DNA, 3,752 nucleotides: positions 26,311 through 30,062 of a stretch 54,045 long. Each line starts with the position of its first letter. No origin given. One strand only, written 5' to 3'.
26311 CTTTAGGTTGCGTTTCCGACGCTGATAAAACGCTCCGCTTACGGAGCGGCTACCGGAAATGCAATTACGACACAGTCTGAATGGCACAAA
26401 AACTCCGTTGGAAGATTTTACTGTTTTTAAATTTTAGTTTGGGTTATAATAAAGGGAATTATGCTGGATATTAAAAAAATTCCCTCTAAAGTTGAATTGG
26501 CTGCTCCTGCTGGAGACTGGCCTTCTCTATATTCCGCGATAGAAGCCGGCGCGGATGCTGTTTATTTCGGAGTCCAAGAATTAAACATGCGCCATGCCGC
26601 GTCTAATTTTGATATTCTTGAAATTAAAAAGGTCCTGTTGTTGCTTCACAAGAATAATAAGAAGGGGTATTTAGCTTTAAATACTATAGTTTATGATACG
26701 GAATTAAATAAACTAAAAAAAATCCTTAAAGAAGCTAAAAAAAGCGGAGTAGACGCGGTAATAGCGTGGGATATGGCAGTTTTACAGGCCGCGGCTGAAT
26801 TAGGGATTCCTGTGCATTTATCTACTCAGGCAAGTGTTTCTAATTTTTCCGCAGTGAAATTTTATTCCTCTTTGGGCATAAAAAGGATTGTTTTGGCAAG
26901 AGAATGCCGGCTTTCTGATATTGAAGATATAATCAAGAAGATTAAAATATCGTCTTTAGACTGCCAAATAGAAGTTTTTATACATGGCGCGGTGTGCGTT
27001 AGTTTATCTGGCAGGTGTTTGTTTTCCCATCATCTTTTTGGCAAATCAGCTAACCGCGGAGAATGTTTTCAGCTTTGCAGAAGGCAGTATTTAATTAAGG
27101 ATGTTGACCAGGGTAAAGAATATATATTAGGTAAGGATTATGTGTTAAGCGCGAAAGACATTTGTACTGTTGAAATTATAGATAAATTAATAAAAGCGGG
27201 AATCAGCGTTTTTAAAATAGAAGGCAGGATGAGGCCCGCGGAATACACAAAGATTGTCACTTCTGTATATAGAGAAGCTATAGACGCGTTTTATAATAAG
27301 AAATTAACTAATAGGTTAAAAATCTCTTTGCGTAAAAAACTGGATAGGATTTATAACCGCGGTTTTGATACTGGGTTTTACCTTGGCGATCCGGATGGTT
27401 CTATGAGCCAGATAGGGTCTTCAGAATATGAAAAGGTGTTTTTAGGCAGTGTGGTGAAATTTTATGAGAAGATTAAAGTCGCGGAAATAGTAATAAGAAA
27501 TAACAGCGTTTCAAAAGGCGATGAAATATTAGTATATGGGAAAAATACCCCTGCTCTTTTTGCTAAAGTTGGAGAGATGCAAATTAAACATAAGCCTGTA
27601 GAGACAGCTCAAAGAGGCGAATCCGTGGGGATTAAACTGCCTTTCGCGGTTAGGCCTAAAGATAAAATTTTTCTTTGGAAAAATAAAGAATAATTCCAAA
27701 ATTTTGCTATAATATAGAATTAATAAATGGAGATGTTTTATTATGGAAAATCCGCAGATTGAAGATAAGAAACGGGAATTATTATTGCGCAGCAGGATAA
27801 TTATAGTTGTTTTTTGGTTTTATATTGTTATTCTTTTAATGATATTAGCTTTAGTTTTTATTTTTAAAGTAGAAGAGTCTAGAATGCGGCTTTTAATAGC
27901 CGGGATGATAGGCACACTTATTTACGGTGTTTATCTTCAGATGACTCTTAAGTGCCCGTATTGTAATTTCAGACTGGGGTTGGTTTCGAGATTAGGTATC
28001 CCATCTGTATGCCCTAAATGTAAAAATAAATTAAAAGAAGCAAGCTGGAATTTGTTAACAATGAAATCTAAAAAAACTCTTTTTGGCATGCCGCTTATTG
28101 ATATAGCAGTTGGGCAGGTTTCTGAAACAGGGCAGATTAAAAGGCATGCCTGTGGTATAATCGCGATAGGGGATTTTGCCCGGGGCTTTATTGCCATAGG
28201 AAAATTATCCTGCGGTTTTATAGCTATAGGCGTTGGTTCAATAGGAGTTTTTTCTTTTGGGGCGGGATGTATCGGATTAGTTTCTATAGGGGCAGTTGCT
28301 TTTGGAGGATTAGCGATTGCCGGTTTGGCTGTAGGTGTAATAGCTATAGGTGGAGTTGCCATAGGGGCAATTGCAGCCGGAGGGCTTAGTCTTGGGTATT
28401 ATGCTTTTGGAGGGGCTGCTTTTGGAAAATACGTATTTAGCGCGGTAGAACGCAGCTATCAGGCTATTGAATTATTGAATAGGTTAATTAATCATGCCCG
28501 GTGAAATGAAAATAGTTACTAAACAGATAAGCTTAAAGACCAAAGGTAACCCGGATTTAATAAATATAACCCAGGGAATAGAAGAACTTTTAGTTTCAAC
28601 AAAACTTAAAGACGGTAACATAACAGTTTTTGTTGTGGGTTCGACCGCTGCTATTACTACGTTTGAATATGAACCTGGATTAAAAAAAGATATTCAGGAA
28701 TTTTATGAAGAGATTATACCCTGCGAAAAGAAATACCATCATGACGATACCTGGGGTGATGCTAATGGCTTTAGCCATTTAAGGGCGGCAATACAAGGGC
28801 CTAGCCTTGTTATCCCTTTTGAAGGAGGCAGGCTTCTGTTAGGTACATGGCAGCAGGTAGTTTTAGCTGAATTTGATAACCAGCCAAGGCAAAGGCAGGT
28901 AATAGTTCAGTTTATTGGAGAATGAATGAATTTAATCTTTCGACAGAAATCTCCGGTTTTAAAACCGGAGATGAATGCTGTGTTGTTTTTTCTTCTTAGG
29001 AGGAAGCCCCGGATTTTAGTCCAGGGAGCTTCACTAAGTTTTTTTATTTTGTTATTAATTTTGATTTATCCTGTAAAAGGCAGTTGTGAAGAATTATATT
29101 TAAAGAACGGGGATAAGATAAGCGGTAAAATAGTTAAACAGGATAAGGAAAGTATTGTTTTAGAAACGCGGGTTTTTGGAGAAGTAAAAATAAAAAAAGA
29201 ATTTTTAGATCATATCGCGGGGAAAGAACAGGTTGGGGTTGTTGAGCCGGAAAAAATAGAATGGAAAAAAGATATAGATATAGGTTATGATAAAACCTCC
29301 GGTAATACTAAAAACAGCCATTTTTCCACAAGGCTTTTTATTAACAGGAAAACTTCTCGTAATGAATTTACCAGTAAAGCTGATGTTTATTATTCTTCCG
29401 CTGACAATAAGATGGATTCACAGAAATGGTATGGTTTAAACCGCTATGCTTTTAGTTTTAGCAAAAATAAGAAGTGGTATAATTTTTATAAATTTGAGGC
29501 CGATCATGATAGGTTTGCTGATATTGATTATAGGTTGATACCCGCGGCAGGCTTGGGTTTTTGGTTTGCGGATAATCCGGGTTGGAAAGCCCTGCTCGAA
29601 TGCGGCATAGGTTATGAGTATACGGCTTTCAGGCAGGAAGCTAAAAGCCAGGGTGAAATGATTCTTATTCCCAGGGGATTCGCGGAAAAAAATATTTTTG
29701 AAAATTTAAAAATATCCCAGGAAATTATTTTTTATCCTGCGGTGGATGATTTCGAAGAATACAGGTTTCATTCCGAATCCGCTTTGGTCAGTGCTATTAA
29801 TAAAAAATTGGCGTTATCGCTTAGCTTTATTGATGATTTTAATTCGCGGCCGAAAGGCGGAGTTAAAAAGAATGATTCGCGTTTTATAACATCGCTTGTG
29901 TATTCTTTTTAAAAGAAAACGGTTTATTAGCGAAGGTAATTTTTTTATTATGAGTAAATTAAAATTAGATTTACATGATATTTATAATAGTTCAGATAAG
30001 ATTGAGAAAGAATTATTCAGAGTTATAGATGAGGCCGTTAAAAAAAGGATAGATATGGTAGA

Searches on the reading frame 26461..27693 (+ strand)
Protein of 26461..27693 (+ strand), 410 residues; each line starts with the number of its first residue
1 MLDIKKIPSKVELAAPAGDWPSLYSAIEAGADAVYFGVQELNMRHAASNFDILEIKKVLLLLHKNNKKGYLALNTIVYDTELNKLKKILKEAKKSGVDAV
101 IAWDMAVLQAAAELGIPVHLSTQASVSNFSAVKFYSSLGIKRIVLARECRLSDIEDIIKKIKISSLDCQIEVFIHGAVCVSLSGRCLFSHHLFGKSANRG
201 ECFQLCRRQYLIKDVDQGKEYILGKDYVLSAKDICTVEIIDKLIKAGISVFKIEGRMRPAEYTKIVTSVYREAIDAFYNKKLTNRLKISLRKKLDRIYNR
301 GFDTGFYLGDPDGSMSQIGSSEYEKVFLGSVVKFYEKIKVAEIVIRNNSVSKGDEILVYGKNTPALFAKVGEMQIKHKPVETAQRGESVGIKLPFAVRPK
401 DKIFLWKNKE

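Call 68: search_protein_families(library=pfam, proteins=[window:26461-27693:+], max_evalue=0.00001)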
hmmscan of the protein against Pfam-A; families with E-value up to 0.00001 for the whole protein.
window:26461-27693:+ (410 aa): 1 family
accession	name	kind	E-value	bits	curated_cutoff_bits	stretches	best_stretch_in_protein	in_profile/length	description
PF01136.24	Peptidase_U32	-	1.8e-77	260.2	22.4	1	82-312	1-232/233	Peptidase family U32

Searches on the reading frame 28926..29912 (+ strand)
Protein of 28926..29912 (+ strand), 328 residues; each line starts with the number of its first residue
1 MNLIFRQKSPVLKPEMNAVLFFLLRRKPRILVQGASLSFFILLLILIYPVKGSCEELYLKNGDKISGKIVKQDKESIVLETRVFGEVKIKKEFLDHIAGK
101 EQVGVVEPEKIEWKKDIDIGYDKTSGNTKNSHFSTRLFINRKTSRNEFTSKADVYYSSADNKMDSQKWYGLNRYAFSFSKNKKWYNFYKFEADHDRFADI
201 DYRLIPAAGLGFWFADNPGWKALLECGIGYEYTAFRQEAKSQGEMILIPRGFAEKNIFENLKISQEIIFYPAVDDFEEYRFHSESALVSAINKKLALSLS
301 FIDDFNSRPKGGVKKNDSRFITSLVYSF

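Call 68: search_protein_families(library=pfam, proteins=[window:28926-29912:+], max_evalue=0.00001)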
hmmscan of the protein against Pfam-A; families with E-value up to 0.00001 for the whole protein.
window:28926-29912:+ (328 aa): 1 family
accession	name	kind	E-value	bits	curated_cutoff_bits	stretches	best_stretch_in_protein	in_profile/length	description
PF04338.18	DUF481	-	7.8e-40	137.6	21.1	1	117-328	1-210/210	Protein of unknown function, DUF481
